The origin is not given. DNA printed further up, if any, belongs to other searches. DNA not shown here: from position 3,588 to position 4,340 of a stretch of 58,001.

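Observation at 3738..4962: Two paralogous Cys/His-motif small proteins sandwiching a PilZ gene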

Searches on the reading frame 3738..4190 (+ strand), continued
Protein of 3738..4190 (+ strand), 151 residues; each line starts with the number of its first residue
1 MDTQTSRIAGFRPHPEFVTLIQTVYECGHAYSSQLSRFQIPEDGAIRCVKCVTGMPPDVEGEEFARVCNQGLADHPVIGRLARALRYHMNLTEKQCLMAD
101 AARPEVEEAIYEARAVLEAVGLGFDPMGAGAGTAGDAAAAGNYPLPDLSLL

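Call 55: fold_search(model_id=the predicted structure, library=viral)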
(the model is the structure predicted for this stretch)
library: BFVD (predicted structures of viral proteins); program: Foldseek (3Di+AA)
matches with E <= 10: 328; with E <= 0.001: 0
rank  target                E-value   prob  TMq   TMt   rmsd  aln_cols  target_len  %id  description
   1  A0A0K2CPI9            1.0e-01  0.92  0.26  0.56   4.8        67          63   19  Uncharacterized protein [Brevibacillus phage SecTim467]
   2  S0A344                3.5e-01  0.18  0.28  0.23  10.9       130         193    8  Uncharacterized protein [Cellulophaga phage phi18:3]
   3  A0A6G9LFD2            3.9e-01  0.35  0.28  0.38  10.4       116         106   14  Uncharacterized protein [Pseudomonas phage Epa17]
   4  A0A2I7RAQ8            5.1e-01  0.11  0.17  0.14  13.6       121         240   12  (no name in the UniProt tables at hand)
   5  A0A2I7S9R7            5.8e-01  0.38  0.19  0.26   7.0        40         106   15  (no name in the UniProt tables at hand)
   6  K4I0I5                7.0e-01  0.11  0.13  0.19   8.9        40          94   22  Uncharacterized protein [Lactobacillus phage ATCC 8014-B2]
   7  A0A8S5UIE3            7.0e-01  0.03  0.14  0.11  20.2       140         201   14  Uncharacterized protein [Myoviridae sp. ctu2j3]
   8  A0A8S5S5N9            7.5e-01  0.20  0.21  0.35   6.5        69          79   12  Uncharacterized protein [Myoviridae sp. cthAo37]
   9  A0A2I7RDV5            8.0e-01  0.14  0.18  0.39   7.0        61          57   16  (no name in the UniProt tables at hand)
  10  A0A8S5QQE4            8.5e-01  0.06  0.19  0.06  19.3       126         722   10  Uncharacterized protein [Myoviridae sp. ctgXL3]
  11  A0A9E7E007            9.1e-01  0.20  0.17  0.15   6.6        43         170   12  (no name in the UniProt tables at hand)
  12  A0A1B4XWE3            9.1e-01  0.15  0.16  0.31   8.0        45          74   18  Uncharacterized protein [Tenacibaculum phage pT24]
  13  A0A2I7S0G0            9.1e-01  0.08  0.16  0.20  12.6       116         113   10  (no name in the UniProt tables at hand)
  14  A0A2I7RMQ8            9.1e-01  0.08  0.16  0.19  12.0       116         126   14  (no name in the UniProt tables at hand)
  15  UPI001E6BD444         9.7e-01  0.13  0.17  0.35   9.4        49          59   24  (no name look-up for this kind of identifier)
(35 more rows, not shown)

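Call 56: search_dna_similar(query=P0061, collection=phages, mode=protein, max_evalue=0.001, max_rows=15)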
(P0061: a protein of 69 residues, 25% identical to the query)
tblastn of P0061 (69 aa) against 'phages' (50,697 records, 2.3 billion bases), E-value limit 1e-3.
No match.

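Call 57: search_dna_similar(query=P0021, collection=phages, mode=protein, max_evalue=0.001, max_rows=15)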
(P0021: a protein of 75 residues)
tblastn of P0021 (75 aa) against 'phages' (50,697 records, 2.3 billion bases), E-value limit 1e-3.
Records with a match: 3; places in all: 3; records where one place covers at least 80% of the query: 3.
Best place of each record, by identity: <60% 3.
By first word of the organism name: Brevibacillus 3.
By host as written in the record: Brevibacillus laterosporus 3.
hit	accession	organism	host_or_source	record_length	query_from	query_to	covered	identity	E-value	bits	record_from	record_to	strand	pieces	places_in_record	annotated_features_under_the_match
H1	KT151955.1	Brevibacillus phage Jenst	Brevibacillus laterosporus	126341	4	69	88%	37.9%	4e-6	47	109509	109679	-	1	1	hypothetical protein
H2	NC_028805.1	Brevibacillus phage Jenst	Brevibacillus laterosporus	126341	4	69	88%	37.9%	4e-6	47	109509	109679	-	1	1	hypothetical protein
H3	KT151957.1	Brevibacillus phage SecTim467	Brevibacillus laterosporus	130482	4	69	88%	37.9%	4e-6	47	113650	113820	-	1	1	hypothetical protein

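Call 58: find_encoding_contigs(protein=P0067, flank=5000, max_places=1)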
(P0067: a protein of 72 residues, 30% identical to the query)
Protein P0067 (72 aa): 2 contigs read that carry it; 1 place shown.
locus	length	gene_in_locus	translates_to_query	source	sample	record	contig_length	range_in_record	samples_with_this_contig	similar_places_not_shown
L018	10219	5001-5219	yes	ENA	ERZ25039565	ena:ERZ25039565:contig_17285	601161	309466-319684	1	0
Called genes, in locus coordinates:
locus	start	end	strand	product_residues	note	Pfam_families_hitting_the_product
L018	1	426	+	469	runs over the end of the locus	PF02195:ParB_N, PF05063:MT-A70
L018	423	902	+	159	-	-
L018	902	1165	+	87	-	-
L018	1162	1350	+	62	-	-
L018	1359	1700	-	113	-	-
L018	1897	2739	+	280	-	-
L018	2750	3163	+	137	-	-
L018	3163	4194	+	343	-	PF07505:DUF5131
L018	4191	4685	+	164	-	-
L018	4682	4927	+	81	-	-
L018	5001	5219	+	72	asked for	-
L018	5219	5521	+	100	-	PF10073:GapR_DNA-bd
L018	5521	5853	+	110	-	-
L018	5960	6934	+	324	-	PF01555:N6_N4_Mtase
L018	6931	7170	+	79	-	-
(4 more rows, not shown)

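Call 59: find_encoding_contigs(protein=P0079, flank=5000, max_places=1)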
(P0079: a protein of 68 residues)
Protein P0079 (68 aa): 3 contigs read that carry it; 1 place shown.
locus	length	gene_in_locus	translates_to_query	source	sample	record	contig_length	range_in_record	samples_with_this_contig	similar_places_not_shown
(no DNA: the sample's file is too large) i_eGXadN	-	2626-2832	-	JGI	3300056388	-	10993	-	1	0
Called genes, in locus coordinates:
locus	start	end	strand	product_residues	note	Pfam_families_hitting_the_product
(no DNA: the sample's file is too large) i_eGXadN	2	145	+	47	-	?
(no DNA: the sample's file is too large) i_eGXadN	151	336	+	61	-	-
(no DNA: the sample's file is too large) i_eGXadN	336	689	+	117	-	-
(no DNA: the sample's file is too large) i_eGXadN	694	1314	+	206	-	PF23858:DUF7220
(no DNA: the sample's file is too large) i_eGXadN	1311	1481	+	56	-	-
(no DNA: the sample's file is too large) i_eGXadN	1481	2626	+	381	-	PF07505:DUF5131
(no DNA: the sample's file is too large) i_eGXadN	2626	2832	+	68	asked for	-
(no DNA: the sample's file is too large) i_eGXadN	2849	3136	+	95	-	PF10073:GapR_DNA-bd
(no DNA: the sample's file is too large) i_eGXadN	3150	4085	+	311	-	-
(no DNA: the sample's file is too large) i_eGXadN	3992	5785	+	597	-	PF02195:ParB_N, PF05063:MT-A70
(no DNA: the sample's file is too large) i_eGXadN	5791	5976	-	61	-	-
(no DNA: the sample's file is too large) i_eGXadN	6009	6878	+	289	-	PF02086:MethyltransfD12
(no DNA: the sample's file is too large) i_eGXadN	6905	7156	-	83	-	-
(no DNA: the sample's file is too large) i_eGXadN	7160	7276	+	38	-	-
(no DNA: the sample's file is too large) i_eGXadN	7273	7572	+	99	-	-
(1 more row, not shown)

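Call 60: find_encoding_contigs(protein=P0037, flank=5000, max_places=1)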
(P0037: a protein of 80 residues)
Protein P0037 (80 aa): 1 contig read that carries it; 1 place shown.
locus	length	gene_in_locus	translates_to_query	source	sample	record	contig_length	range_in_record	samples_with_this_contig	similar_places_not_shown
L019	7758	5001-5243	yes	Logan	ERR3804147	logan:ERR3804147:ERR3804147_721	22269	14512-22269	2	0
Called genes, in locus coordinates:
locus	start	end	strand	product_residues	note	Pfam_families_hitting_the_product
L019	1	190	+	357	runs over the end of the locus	-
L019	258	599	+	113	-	-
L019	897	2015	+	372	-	PF03349:Toluene_X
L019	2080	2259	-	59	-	-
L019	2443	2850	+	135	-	-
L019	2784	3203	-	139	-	-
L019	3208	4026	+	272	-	-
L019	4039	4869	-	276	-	PF14243:R2K_3, PF18299:R2K_2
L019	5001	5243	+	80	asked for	-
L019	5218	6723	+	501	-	-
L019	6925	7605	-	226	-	PF12952:DUF3841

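Call 68: search_protein_families(library=pfam, alignment_id=A3, max_evalue=1)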
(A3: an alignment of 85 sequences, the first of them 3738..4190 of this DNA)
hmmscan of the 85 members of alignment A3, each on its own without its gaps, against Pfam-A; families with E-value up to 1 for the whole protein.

A. member 1, window:3738-4190:+ (151 aa): 0 families

B. families by the number of members that match (of 85 scanned): 32 families (the first 25 are shown)
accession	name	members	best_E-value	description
PF19027.5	DUF5752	14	0.0073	Family of unknown function (DUF5752)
PF22470.1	Histone_HNS_N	12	0.01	H-NS histone-like proteins, N-terminal domain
PF22101.1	HSD_C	5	0.065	Homoserine dehydrogenase C-terminal domain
PF24627.1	PUMA_CC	2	0.0029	PUMA coiled-coil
PF21834.1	DUF6894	2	0.025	Domain of unknown function (DUF6894)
PF13683.12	rve_3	2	0.033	Integrase core domain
PF13569.11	DUF4132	2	0.1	Domain of unknown function (DUF4132)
PF16857.10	RNA_pol_inhib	2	0.1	RNA polymerase inhibitor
PF13356.12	Arm-DNA-bind_3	2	0.19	Arm DNA-binding domain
PF25205.1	DUF7835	1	0.02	Domain of unknown function (DUF7835)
PF04978.18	MST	1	0.039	Mycothiol-S-transferase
PF12088.13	DUF3565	1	0.044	Protein of unknown function (DUF3565)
PF14090.12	HTH_39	1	0.047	Winged helix-turn-helix domain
PF24254.1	DUF7455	1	0.057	Domain of unknown function (DUF7455)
PF22735.1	NNH3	1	0.065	NACHT N-terminal Helical domain 3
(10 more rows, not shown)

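Call 75: find_related_loci(query=A1, collection=metagenome_contigs, flank=4000)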
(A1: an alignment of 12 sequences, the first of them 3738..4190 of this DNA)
Query A1 (151 aa) in metagenome_contigs; peptide patterns used: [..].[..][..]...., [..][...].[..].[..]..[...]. (x = any residue, [..] = any of these).
82 stretches matched a pattern; 3 encode a relative of the query (tblastn E <= 1e-3); 3 distinct loci.
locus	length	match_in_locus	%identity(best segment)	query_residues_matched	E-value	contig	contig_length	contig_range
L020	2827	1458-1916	88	1-151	3e-86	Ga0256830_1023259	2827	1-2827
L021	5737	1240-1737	50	4-151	9e-45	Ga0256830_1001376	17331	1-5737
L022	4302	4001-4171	46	8-64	5e-9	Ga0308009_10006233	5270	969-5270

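Call 79: get_annotated_region(hit=H3, flank=3000)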
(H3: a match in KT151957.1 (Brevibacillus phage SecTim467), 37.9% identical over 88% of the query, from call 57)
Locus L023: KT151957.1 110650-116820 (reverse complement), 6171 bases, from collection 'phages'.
description: Brevibacillus phage SecTim467, complete genome.
organism: Brevibacillus phage SecTim467 (NCBI taxid 1691956)
taxonomy: Viruses; Duplodnaviria; Heunggongvirae; Uroviricota; Caudoviricetes; Jenstvirus; Jenstvirus jenst
host: Brevibacillus laterosporus; source: honeybee debris; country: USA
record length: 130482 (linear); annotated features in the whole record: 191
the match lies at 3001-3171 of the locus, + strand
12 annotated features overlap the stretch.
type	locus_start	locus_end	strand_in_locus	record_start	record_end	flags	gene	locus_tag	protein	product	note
CDS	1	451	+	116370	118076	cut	-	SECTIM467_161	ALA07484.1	putative helicase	-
CDS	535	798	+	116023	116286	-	-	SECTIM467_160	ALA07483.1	hypothetical protein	-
CDS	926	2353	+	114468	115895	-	-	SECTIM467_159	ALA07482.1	putative RtcB protein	-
CDS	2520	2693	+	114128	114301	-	-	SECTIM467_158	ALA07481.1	hypothetical protein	-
CDS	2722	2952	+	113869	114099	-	-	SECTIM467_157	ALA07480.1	hypothetical protein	-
CDS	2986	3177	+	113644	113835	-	-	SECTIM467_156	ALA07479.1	hypothetical protein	-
CDS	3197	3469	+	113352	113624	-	-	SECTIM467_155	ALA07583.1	hypothetical protein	-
CDS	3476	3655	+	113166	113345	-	-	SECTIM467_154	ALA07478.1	hypothetical protein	-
CDS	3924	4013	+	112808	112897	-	-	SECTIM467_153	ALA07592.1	hypothetical protein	-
CDS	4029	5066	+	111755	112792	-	-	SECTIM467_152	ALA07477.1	hypothetical protein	-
CDS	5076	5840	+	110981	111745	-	-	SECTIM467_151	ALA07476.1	putative DNA replication protein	-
CDS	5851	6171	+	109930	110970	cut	-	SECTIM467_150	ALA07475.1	putative thymidylate synthase ThyX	-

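Call 82: search_protein_families(library=pfam, proteins=[P0028, P0019, P0087, P0040, P0062], max_evalue=0.01)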
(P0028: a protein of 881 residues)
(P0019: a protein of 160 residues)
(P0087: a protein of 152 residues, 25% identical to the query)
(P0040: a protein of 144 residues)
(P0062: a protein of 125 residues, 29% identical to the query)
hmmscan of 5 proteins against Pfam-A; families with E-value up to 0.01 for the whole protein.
P0028 (881 aa): 1 family
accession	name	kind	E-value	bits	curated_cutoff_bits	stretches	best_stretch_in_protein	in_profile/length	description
PF20017.4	VMAP-M15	-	0.00083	20.2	27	0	502-529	16-43/81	vWA-MoxR associated protein middle region (VMAP-M) 15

P0019 (160 aa): 0 families

P0087 (152 aa): 0 families

P0040 (144 aa): 0 families

P0062 (125 aa): 0 families

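Call 86: find_related_loci(query=A7, collection=viral_contigs, flank=4000)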
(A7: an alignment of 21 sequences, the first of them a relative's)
Query A7 (69 aa) in viral_contigs; peptide patterns used: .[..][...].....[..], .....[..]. (x = any residue, [..] = any of these).
203 stretches matched a pattern; 4 encode a relative of the query (tblastn E <= 1e-3); 4 distinct loci.
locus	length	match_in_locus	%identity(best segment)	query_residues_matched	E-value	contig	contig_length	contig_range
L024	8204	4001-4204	87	2-69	8e-39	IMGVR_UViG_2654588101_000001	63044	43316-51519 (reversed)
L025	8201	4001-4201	82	3-69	9e-36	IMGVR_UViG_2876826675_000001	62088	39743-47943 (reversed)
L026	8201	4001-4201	66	6-69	9e-25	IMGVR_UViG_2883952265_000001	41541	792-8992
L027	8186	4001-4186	61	6-67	1e-21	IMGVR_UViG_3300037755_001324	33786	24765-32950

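Call 88: find_related_loci(query=P0043, collection=viral_contigs, flank=3000)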
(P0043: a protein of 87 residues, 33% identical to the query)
Query P0043 (87 aa) in viral_contigs; peptide patterns used: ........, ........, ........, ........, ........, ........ (x = any residue, [..] = any of these).
16 stretches matched a pattern, but none encodes a relative of the query by tblastn (E <= 1e-3).

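Call 89: find_related_loci(query=P0020, collection=viral_contigs, flank=3000)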
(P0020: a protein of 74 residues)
Query P0020 (74 aa) in viral_contigs; peptide patterns used: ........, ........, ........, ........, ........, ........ (x = any residue, [..] = any of these).
28 stretches matched a pattern, but none encodes a relative of the query by tblastn (E <= 1e-3).
